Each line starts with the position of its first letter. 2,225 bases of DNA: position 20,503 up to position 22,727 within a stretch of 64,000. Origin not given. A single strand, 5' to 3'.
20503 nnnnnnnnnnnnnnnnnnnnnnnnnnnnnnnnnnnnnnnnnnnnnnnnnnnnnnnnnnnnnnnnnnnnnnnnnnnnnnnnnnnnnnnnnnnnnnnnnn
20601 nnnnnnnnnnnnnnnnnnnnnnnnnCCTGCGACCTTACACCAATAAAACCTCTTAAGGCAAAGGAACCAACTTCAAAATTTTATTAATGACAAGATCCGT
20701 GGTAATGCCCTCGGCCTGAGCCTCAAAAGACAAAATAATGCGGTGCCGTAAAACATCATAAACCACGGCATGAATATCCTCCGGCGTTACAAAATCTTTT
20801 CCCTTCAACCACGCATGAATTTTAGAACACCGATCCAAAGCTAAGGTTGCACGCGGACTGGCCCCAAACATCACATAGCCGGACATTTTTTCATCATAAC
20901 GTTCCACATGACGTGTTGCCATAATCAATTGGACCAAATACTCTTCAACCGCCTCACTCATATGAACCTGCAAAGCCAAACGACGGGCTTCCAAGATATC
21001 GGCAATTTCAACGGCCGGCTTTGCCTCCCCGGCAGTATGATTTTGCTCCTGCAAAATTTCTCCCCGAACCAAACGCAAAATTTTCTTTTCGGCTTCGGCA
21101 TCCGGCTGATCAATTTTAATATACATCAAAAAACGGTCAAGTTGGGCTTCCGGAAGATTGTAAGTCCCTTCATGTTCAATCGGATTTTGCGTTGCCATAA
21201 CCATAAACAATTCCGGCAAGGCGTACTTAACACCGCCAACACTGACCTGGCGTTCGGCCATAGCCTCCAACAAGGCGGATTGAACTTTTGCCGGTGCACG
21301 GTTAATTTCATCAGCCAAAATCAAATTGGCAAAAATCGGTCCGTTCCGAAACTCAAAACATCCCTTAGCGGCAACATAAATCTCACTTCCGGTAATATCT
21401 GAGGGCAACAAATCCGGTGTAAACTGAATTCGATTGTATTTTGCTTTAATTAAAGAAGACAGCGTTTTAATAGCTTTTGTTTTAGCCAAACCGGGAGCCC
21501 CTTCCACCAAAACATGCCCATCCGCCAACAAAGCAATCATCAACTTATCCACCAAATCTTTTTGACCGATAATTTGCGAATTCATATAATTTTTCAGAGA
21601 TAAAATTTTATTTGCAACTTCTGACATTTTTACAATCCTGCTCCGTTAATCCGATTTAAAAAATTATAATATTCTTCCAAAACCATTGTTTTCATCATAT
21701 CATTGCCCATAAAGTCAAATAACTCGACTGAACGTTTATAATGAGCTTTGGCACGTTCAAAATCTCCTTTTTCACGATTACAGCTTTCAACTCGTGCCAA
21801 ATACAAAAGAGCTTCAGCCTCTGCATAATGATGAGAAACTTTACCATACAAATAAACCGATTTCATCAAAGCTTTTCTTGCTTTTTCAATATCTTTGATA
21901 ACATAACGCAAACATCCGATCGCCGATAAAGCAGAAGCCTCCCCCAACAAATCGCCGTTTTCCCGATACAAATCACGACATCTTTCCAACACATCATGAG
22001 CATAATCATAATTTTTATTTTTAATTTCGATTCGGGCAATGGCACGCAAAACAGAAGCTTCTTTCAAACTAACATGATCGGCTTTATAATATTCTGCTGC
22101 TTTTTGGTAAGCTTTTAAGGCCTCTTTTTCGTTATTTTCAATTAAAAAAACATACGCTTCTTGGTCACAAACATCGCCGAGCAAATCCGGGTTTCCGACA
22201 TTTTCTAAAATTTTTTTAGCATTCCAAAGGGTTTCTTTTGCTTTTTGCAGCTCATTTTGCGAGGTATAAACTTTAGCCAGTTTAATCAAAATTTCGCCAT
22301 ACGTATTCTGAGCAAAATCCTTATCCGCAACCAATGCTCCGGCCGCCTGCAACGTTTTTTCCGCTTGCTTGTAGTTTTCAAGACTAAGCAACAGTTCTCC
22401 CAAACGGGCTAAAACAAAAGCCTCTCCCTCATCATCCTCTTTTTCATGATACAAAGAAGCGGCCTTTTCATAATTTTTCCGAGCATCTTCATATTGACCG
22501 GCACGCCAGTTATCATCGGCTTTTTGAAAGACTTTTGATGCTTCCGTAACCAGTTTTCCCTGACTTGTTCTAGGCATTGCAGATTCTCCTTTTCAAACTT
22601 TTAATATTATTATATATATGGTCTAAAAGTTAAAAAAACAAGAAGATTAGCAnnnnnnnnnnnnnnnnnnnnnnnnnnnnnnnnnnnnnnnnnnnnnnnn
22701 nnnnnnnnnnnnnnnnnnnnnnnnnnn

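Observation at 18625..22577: Bat-like MoxR-DUF58 module flanked by two TPR proteins but lacking the usual vWA partners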

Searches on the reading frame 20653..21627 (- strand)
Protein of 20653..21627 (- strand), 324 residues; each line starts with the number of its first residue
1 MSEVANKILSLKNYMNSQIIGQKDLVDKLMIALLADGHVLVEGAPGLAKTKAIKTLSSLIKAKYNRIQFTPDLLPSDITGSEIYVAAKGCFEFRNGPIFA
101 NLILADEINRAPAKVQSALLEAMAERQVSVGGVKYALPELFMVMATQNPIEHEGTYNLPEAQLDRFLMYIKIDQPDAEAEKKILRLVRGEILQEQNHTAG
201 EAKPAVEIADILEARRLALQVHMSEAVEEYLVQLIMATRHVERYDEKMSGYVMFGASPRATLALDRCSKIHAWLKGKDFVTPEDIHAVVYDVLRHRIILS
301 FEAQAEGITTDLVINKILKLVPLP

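Call 3: search_protein_families(library=pfam, proteins=[window:20653-21627:-], max_evalue=0.01)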
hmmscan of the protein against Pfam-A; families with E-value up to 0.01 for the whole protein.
window:20653-21627:- (324 aa): 7 families
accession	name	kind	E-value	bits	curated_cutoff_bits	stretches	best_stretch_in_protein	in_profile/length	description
PF07726.17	AAA_3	-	6.8e-63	210.8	27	1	38-168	1-131/131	ATPase family associated with various cellular activities (AAA)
PF17863.7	AAA_lid_2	-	3.3e-20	72.1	22.7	1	252-317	9-74/74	AAA lid domain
PF20030.5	bpMoxR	-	3.1e-17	62.8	27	1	10-195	5-187/205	MoxR domain in the MoxR-vWA-beta-propeller ternary systems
PF07728.20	AAA_5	-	1.2e-13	51.7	22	1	38-166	1-139/139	AAA domain (dynein-related subfamily)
PF00493.29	MCM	-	3.6e-07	30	23.3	1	26-185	47-218/224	MCM P-loop domain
PF00158.32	Sigma54_activat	-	4.6e-05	23.6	20.2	1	24-152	10-147/168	Sigma-54 interaction domain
PF05496.18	RuvB_N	-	0.0022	18.2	27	0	17-62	7-59/159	Holliday junction DNA helicase RuvB P-loop domain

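Call 4: search_protein_families(library=ncbifam, proteins=[window:20653-21627:-], max_evalue=0.01)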
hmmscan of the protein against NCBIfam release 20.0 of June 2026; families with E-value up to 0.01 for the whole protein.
window:20653-21627:- (324 aa): 9 families
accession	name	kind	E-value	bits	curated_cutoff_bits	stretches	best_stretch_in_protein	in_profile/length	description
TIGR02031.1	BchD-ChlD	equivalog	1.6e-13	50.3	499.55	1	102-300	94-274/608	magnesium chelatase ATPase subunit D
TIGR02442.1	Cob-chelat-sub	hypoth_equivalog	4.6e-12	45.2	779.45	1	103-297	131-310/641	putative cobaltochelatase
NF047784.1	MadB_ATPase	equivalog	5.9e-08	32.2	475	1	102-194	141-228/298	MadB family AAA-type ATPase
TIGR02030.1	BchI-ChlI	equivalog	6.5e-07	28.8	466.95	1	105-298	137-315/337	magnesium chelatase ATPase subunit I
NF040949.1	minchrom_main_MCM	domain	1.8e-05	23.2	940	1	104-289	393-585/682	minichromosome maintenance protein MCM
NF010054.0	PRK13531.1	equivalog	8.9e-05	21.7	681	1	3-210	6-209/498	ATPase RavA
TIGR02640.1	gas_vesic_GvpN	equivalog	0.00019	21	266.8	1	105-185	111-195/262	gas vesicle protein GvpN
TIGR00764.1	lon_rel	equivalog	0.00071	18.3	516.6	0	16-61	17-62/608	ATP-dependent protease LonB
NF049963.1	RespRegFlgRCampy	domain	0.0067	15.3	750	0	85-153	218-283/429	fla regulon two-component system response regulator FlgR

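Call 71: search_protein_families(library=padloc, proteins=[window:20653-21627:-], max_evalue=0.001)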
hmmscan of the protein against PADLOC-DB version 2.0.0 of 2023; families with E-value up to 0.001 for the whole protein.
window:20653-21627:- (324 aa): 1 family
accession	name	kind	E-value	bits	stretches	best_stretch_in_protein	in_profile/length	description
PDLC03838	DolB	-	1.3e-05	22.6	0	6-70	128-200/375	-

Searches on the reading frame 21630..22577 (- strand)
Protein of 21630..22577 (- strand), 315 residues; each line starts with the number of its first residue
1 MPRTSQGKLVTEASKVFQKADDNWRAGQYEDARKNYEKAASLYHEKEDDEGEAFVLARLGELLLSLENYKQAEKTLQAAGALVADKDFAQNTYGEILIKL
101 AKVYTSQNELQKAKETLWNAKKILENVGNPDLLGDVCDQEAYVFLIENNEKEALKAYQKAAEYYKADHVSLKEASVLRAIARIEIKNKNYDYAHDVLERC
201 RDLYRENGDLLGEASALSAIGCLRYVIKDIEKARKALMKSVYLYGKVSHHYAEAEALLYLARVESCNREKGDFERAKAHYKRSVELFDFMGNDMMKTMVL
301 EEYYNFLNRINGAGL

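Call 3: search_protein_families(library=pfam, proteins=[window:21630-22577:-], max_evalue=0.01)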
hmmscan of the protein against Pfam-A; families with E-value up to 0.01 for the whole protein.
window:21630-22577:- (315 aa): 15 families
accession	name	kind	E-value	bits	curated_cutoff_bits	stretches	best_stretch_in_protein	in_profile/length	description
PF13424.12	TPR_12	-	1.4e-20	73.7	30.1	4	18-79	8-71/77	Tetratricopeptide repeat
PF07719.23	TPR_2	-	3.2e-15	55.4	27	0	18-43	6-31/34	Tetratricopeptide repeat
PF17874.7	TPR_MalT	-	4.2e-12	46.4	45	1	26-200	53-228/336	MalT-like TPR region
PF14938.12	SNAP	-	5.4e-12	46.2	25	3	102-200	83-181/282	Soluble NSF attachment protein, SNAP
PF00515.34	TPR_1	-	4.6e-09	36.1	27.8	0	54-79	2-27/34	Tetratricopeptide repeat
PF13181.12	TPR_8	-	1.1e-08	35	25.7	0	56-79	4-27/34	Tetratricopeptide repeat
PF25068.1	ARM_TT21_4th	-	1.2e-08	35.8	30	1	35-124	14-103/153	Tetratricopeptide repeat protein 21 forth ARM domain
PF14559.12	TPR_19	-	8.9e-08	32.8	25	1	25-85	3-57/68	Tetratricopeptide repeat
PF13428.12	TPR_14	-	2.5e-07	31.2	23.5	0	20-43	8-31/44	Tetratricopeptide repeat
PF13174.12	TPR_6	-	0.00052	20.9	26.3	0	266-286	9-29/33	Tetratricopeptide repeat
PF09976.15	TPR_21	-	0.00052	20.2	25.5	0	17-115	80-174/193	Tetratricopeptide repeat-like domain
PF10602.15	RPN7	-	0.0019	18.4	29.6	0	151-242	53-141/174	26S proteasome subunit RPN7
PF11846.14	Wzy_C_2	-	0.0055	17.1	28.5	1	10-92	103-185/191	Virulence factor membrane-bound polymerase, C-terminal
PF13432.12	TPR_16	-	0.0069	17.3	32.7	0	18-79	2-57/65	Tetratricopeptide repeat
PF13414.12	TPR_11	-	0.0091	16.1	26.8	0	27-42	8-23/42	TPR repeat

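Call 4: search_protein_families(library=ncbifam, proteins=[window:21630-22577:-], max_evalue=0.01)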
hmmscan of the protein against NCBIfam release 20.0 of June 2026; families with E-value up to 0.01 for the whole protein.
window:21630-22577:- (315 aa): 6 families
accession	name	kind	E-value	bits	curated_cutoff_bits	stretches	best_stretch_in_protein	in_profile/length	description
NF053617.1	SARPRegAfsRStmc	equivalog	1.3e-14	53.2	1430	2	72-303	718-942/986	SARP-family global regulator AfsR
NF041717.1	HaaA_phane_TPR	equivalog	2.4e-12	45.8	1125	2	151-302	569-717/882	cyclophane-containing RiPP biosynthesis TPR protein HaaT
NF053720.1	NsdA_fam_reg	subfamily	5e-06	26.3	75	1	26-198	214-392/432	NsdA family TPR-like regulatory protein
NF053520.1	HK_Porph_FimS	equivalog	8.5e-05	21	600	1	26-130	177-280/618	sensor histidine kinase FimS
NF053779.1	BT3442_fam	equivalog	0.00033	19.5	940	0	148-242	156-250/563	BT3442 family protein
TIGR02795.1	tol_pal_ybgF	equivalog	0.00053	20.6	90.1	1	14-117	3-99/119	tol-pal system protein YbgF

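Call 23: find_homologous_proteins(query=window:21630-22577:-, max_evalue=0.000001)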
Query window:21630-22577:- (315 aa): 195 proteins with E <= 0.000001 among 4550 candidates; the best 120 are listed.
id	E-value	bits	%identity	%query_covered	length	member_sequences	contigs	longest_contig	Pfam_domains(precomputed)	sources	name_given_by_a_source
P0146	4.6e-200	681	100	100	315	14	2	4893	PF14559.13,PF25068.3,PF17874.8,PF00515.35,PF13424.13,PF14938.13,PF13428.13,PF13181.13,PF07719.24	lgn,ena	-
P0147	7.3e-156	536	80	100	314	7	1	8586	PF25068.3,PF17874.8,PF00515.35,PF13424.13,PF14938.13,PF13428.13,PF13181.13,PF07719.24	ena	-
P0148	2.7e-154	531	79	100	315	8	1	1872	PF17874.8,PF13424.13,PF14938.13,PF13428.13,PF13181.13,PF07719.24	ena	-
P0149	1.5e-139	482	72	99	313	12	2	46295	PF14559.13,PF13414.13,PF25068.3,PF17874.8,PF00515.35,PF13424.13,PF14938.13,PF13428.13,PF13181.13,PF07719.24,PF13174.13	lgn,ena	-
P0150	6.5e-139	480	71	99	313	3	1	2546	PF14559.13,PF25068.3,PF17874.8,PF00515.35,PF13424.13,PF13176.13,PF14938.13,PF13428.13,PF13181.13,PF07719.24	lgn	-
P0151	9.0e-139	480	72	99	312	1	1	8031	PF17874.8,PF13424.13,PF14938.13,PF13428.13,PF07719.24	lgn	-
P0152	2.3e-138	479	71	99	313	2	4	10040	PF14559.13,PF25068.3,PF17874.8,PF00515.35,PF13424.13,PF13176.13,PF14938.13,PF13428.13,PF13181.13,PF07719.24,PF13174.13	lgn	-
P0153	5.4e-138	477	71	99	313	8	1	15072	PF17874.8,PF00515.35,PF13424.13,PF14938.13,PF13428.13,PF13181.13,PF07719.24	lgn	-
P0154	9.8e-138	477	72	99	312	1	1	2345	PF13424.13,PF14938.13,PF13428.13,PF07719.24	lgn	-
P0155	1.1e-137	476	71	99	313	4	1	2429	PF25068.3,PF17874.8,PF00515.35,PF13424.13,PF14938.13,PF13428.13,PF13181.13,PF07719.24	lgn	-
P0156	1.7e-137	476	72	99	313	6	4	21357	PF00515.35,PF13424.13,PF14938.13,PF13428.13,PF13181.13,PF07719.24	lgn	-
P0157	3.0e-137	475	71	98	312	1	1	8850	PF14559.13,PF25068.3,PF17874.8,PF00515.35,PF13424.13,PF14938.13,PF13428.13,PF07719.24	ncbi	-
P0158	4.4e-137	474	71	99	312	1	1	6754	PF13428.13,PF13374.13,PF14559.13,PF25068.3,PF17874.8,PF00515.35,PF13424.13,PF14938.13,PF13432.13,PF13181.13,PF07719.24,PF13174.13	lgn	-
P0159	6.6e-137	474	71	99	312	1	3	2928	PF00515.35,PF13424.13,PF14938.13,PF13428.13,PF13181.13,PF07719.24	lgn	-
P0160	1.5e-136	473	70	99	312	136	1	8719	PF13414.13,PF17874.8,PF00515.35,PF13424.13,PF14938.13,PF13432.13,PF13428.13,PF13181.13,PF07719.24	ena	-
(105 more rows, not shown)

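Call 55: predict_structure(alignment_id=A2)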
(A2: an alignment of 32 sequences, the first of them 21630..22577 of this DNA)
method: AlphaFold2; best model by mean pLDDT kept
length: 315 residues; sequences in the alignment: 32
mean_pLDDT: 94.4   pTM: 0.86
mean pLDDT of the five models: 94.4, 94.2, 93.8, 93.2, 86.9
residues with pLDDT >= 90: 290; 70-90: 12; 50-70: 3; < 50: 10
segments of 3 or more residues with pLDDT < 50: 1-9
pLDDT, mean of each block of 10 residues (from residue 1): 38 93 97 98 96 98 97 98 94 98 98 98 96 98 97 98 98 98 97 98 98 98 96 98 96 97 91 95 98 97 94 65
secondary structure, 60 per line:
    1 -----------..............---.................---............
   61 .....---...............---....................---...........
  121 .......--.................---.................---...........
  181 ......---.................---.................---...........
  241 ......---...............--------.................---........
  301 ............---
elements in order: H12-25 H29-45 H49-65 H69-83 H87-106 H110-127 H130-146 H150-166 H170-186 H190-206 H210-226 H230-246 H250-264 H273-289 H293-312

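Call 71: search_protein_families(library=padloc, proteins=[window:21630-22577:-], max_evalue=0.001)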
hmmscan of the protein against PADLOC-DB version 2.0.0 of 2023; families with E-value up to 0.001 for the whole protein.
window:21630-22577:- (315 aa): 0 families
